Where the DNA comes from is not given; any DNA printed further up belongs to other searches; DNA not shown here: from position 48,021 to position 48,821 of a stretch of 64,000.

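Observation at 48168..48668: A small sortase whose membrane-anchor region has no canonical start codon, overlaps the 3' end of its putative substrate gene, and lacks the conserved catalytic Arg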

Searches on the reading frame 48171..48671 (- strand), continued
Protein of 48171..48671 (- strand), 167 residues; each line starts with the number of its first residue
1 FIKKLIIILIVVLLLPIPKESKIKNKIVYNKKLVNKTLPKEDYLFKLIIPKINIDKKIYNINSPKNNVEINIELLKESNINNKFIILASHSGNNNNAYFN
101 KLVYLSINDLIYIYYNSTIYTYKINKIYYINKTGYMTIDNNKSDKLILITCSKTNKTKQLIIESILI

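Call 48: find_encoding_contigs(protein=P0071, flank=600, max_places=2)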
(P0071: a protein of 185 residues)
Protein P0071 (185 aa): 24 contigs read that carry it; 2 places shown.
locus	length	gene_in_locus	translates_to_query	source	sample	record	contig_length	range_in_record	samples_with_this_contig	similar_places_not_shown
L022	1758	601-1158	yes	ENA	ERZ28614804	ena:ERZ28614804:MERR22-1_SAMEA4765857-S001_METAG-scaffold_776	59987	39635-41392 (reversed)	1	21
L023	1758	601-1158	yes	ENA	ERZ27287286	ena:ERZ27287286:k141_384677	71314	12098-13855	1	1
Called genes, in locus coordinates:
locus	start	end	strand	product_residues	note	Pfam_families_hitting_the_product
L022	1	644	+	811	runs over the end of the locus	PF22904:NOMO1-like_2nd (faint), PF13620:CarboxypepD_reg (faint), PF17210:SdrD_B (faint), PF17802:SpaA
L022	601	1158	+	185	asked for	PF04203:Sortase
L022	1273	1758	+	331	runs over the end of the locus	PF01515:PTA_PTB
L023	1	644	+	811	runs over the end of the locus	PF08341:TED (faint), PF22904:NOMO1-like_2nd (faint), PF13620:CarboxypepD_reg (faint), PF17210:SdrD_B (faint), PF17802:SpaA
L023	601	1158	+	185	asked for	PF04203:Sortase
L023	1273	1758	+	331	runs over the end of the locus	PF01515:PTA_PTB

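Call 49: find_encoding_contigs(protein=P0224, flank=600, max_places=2)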
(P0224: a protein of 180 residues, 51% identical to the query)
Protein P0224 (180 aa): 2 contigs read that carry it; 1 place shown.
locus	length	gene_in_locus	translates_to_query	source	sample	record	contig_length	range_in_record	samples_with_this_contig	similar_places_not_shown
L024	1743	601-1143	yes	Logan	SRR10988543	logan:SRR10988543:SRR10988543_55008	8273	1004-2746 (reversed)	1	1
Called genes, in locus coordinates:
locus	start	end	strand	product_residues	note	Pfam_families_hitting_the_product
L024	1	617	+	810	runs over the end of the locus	PF17210:SdrD_B (faint), PF22904:NOMO1-like_2nd (faint), PF11974:bMG3 (faint), PF17802:SpaA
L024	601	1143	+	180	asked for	PF04203:Sortase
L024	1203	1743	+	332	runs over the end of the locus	PF01515:PTA_PTB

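Call 50: find_encoding_contigs(protein=P0003, flank=600, max_places=2)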
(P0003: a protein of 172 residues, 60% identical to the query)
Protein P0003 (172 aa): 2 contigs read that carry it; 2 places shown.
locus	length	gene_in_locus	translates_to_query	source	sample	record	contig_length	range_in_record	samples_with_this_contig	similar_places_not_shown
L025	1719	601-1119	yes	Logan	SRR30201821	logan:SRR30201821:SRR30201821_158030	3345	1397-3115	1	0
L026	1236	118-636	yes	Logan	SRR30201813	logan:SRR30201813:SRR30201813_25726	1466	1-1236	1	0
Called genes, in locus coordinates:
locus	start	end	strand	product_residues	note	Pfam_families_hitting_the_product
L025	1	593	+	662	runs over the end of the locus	?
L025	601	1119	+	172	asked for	PF04203:Sortase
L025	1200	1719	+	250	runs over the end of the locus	?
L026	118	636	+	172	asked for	PF04203:Sortase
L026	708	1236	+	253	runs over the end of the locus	?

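Call 59: find_encoding_contigs(protein=P0022, flank=3500, max_places=2)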
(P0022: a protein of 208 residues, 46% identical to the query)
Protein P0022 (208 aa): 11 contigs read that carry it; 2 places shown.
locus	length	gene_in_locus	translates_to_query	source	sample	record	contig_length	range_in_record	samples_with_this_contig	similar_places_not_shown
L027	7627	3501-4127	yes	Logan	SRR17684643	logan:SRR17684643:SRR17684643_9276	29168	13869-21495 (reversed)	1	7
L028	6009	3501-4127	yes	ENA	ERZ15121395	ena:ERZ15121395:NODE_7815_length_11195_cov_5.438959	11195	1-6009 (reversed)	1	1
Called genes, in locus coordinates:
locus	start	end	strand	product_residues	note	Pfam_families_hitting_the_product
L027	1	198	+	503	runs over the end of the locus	-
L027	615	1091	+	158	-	-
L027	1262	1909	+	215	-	-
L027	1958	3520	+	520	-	PF17802:SpaA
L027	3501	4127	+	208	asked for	PF04203:Sortase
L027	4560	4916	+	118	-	PF00436:SSB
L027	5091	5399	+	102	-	PF18895:T4SS_pilin (weak)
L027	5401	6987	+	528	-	-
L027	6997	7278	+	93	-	-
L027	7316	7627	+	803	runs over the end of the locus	PF19044:P-loop_TraG, PF01935:DUF87 (weak)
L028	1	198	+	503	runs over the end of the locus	-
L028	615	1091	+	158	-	-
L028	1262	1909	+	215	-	-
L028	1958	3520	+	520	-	PF17802:SpaA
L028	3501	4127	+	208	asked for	PF04203:Sortase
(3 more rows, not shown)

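Call 60: find_encoding_contigs(protein=P0083, flank=3500, max_places=2)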
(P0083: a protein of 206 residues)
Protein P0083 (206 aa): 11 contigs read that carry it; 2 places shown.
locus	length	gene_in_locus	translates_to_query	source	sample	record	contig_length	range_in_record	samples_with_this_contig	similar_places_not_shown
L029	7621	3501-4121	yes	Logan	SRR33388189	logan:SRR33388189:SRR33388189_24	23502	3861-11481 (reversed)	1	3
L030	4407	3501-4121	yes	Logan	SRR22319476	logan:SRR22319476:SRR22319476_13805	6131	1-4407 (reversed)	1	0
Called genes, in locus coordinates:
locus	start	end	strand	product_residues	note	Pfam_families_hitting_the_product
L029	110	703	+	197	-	-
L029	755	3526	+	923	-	PF08341:TED (weak), PF11974:bMG3 (faint), PF17210:SdrD_B (faint), PF17802:SpaA, PF13620:CarboxypepD_reg (faint), PF22904:NOMO1-like_2nd (faint), PF17802:SpaA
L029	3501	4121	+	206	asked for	PF04203:Sortase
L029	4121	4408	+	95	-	PF13730:HTH_36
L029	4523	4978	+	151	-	-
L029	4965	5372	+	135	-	-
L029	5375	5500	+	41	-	-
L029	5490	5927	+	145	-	-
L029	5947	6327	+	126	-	PF12957:DUF3846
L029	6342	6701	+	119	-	PF00436:SSB, PF01336:tRNA_anti-codon (weak)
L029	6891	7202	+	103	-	PF18895:T4SS_pilin (weak)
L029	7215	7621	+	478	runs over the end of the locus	PF26635:DUF8208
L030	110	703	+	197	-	-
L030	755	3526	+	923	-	PF08341:TED (weak), PF11974:bMG3 (faint), PF17210:SdrD_B (faint), PF17802:SpaA, PF13620:CarboxypepD_reg (faint), PF22904:NOMO1-like_2nd (faint), PF17802:SpaA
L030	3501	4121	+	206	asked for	PF04203:Sortase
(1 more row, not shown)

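Call 61: find_encoding_contigs(protein=P0070, flank=3500, max_places=2)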
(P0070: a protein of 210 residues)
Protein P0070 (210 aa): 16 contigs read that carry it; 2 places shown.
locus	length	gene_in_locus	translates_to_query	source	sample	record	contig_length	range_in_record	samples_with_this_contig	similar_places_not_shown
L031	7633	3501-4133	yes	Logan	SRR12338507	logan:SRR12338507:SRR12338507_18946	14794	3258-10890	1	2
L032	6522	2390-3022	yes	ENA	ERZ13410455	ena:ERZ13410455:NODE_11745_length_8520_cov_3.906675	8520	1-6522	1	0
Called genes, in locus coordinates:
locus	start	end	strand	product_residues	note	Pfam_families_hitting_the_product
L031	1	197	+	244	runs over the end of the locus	PF01555:N6_N4_Mtase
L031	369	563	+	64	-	-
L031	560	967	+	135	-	-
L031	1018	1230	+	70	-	-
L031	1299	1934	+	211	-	-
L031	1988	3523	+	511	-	PF08341:TED (weak), PF17802:SpaA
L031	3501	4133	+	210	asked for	PF04203:Sortase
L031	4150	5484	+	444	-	PF19597:TrbL_4 (weak), PF26635:DUF8208 (weak), PF19597:TrbL_4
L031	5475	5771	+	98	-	-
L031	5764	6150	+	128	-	-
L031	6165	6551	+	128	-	PF14190:DUF4313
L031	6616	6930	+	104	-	-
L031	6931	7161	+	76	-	-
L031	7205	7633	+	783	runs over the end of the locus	PF26593:TraC-like, PF12846:AAA_10 (faint), PF13401:AAA_22 (faint), PF19044:P-loop_TraG, PF01935:DUF87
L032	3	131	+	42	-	?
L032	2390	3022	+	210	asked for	PF04203:Sortase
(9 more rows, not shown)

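Call 67: search_protein_families(library=ncbifam, alignment_id=A3, max_evalue=0.001)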
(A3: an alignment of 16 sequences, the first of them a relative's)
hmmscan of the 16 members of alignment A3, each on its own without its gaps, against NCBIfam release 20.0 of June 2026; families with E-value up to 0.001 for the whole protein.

A. member 1, P0001 (166 aa): 4 families
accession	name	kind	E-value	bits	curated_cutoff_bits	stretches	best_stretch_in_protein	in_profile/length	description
NF033745.1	class_C_sortase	subfamily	3.8e-11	43.1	160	1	32-152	81-206/220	class C sortase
TIGR01076.1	sortase_fam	subfamily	5.1e-11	42.5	39.35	1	46-161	3-123/136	sortase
NF058671.1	sortase_SrtD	exception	3.9e-08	33.2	140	1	23-150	44-168/187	class D sortase, LPxTATN-specific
NF033746.1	class_D_sortase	subfamily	2.6e-07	30.5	165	1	39-150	6-114/135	class D sortase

B. families by the number of members that match (of 16 scanned): 8 families
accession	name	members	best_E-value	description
NF058671.1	sortase_SrtD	16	8.3e-29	class D sortase, LPxTATN-specific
NF033745.1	class_C_sortase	16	3.7e-27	class C sortase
NF033746.1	class_D_sortase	16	1.8e-25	class D sortase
TIGR01076.1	sortase_fam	16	6.6e-25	sortase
NF033747.1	class_E_sortase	14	1.6e-30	class E sortase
NF033748.1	class_F_sortase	4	1.1e-07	class F sortase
TIGR03784.1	marine_sortase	3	6.6e-12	class GN sortase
NF010713.0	PRK14115.1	1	0.00053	2,3-diphosphoglycerate-dependent phosphoglycerate mutase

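Call 70: search_dna_similar(query=P0022, collection=plasmids, mode=protein, max_evalue=0.00001, max_rows=25)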
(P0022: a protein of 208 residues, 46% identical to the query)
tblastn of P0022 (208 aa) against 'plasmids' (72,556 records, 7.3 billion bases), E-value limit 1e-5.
No match.

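Call 71: search_dna_similar(query=P0022, collection=plasmids, mode=protein, max_evalue=1, max_rows=15)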
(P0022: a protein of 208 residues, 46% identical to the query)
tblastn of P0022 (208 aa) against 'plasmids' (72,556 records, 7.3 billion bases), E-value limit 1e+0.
Records with a match: 205; places in all: 206; records where one place covers at least 80% of the query: 0.
Best place of each record, by identity: <60% 205.
By first word of the organism name: Enterococcus 106; Clostridium 92; Latilactobacillus 4; Lactococcus 1; Leuconostoc 1; Jeotgalibacillus 1.
By predicted mobility (MOB-suite, as given by PLSDB): mobilizable 109; non-mobilizable 91; conjugative 5.
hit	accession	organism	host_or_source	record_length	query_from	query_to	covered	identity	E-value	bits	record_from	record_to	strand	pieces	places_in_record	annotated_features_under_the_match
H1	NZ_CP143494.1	Clostridium perfringens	pig,fecal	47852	51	182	63%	29.5%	6e-5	50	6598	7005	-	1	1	class D sortase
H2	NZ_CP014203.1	Clostridium baratii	Microbial isolate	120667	71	200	63%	27.3%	7e-3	44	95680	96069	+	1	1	class D sortase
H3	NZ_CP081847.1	Enterococcus raffinosus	Homo sapiens,feces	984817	63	193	63%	25.6%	1e-1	40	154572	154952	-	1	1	class A sortase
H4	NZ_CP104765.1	Enterococcus raffinosus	Homo sapiens,urine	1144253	63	193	63%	25.6%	3e-1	39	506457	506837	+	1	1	record has no annotation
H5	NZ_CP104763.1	Enterococcus raffinosus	-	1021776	63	193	63%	25.6%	4e-1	39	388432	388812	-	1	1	record has no annotation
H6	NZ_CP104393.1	Enterococcus raffinosus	fermented food (Meju)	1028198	63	193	63%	25.6%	4e-1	39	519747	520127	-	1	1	record has no annotation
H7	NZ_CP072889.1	Enterococcus raffinosus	stream/river surface water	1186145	63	193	63%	25.6%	4e-1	39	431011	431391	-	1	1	record has no annotation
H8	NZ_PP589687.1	Lactococcus sp.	Bacterial culture,Dairy environment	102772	71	182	54%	28.9%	4e-2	42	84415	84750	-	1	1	class C sortase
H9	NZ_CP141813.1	Latilactobacillus curvatus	single cell,fermented soybean food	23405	71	182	54%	28.9%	5e-2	42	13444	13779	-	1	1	class C sortase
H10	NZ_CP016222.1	Latilactobacillus curvatus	cell culture,sausage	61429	71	182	54%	28.9%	7e-2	41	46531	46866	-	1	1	class C sortase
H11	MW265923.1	Latilactobacillus sakei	-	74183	71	182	54%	28.9%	8e-2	41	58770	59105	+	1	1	hypothetical protein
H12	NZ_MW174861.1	Latilactobacillus sakei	-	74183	71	182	54%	28.9%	8e-2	41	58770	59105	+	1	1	class C sortase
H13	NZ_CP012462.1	Enterococcus faecium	Homo sapiens,human blood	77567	74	187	55%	28.2%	2e-2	43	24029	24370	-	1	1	class C sortase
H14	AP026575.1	Enterococcus faecium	Homo sapiens,stool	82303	74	187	55%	28.2%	2e-2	43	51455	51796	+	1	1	srtC1_2: class C sortase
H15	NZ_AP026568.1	Enterococcus faecium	Homo sapiens,sputum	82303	74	187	55%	28.2%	2e-2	43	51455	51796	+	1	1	class C sortase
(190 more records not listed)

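Call 72: search_dna_similar(query=P0022, collection=phages, mode=protein, max_evalue=0.01, max_rows=10)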
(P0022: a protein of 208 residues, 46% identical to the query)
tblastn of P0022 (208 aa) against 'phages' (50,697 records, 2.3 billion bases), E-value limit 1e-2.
No match.

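Call 73: get_annotated_region(hit=H1, flank=4000)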
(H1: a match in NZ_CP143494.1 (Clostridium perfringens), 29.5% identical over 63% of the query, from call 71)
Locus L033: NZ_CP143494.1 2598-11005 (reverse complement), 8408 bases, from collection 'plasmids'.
description: Clostridium perfringens strain SXP-169 plasmid pSXP-169_2, complete sequence
organism: Clostridium perfringens (NCBI taxid 1502)
taxonomy: Bacteria; Bacillota; Clostridia; Eubacteriales; Clostridiaceae; Clostridium; Clostridium perfringens
host: -; source: pig,fecal; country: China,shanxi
typing (MOB-suite, as given by PLSDB): non-mobilizable
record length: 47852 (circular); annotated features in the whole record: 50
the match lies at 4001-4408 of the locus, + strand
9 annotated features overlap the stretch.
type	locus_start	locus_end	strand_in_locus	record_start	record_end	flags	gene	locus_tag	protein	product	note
CDS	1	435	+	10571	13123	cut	-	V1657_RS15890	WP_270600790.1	transglycosylase SLT domain-containing protein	-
CDS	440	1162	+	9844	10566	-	-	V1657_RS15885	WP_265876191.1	hypothetical protein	-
CDS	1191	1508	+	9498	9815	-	-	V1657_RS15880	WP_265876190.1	hypothetical protein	-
CDS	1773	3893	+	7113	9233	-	-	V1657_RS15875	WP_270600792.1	DNA topoisomerase 3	GO:0006265 - DNA topological change [Evidence IEA]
CDS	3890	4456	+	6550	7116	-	-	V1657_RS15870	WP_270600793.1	class D sortase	-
CDS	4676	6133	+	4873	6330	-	-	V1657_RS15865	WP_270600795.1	LPD25 domain-containing protein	-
CDS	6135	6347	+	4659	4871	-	-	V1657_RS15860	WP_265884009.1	hypothetical protein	-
CDS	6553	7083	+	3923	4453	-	-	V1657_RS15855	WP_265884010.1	hypothetical protein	-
CDS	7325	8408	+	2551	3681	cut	-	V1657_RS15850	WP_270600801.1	serine hydrolase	GO:0030655 - beta-lactam antibiotic catabolic process [Evidence IEA]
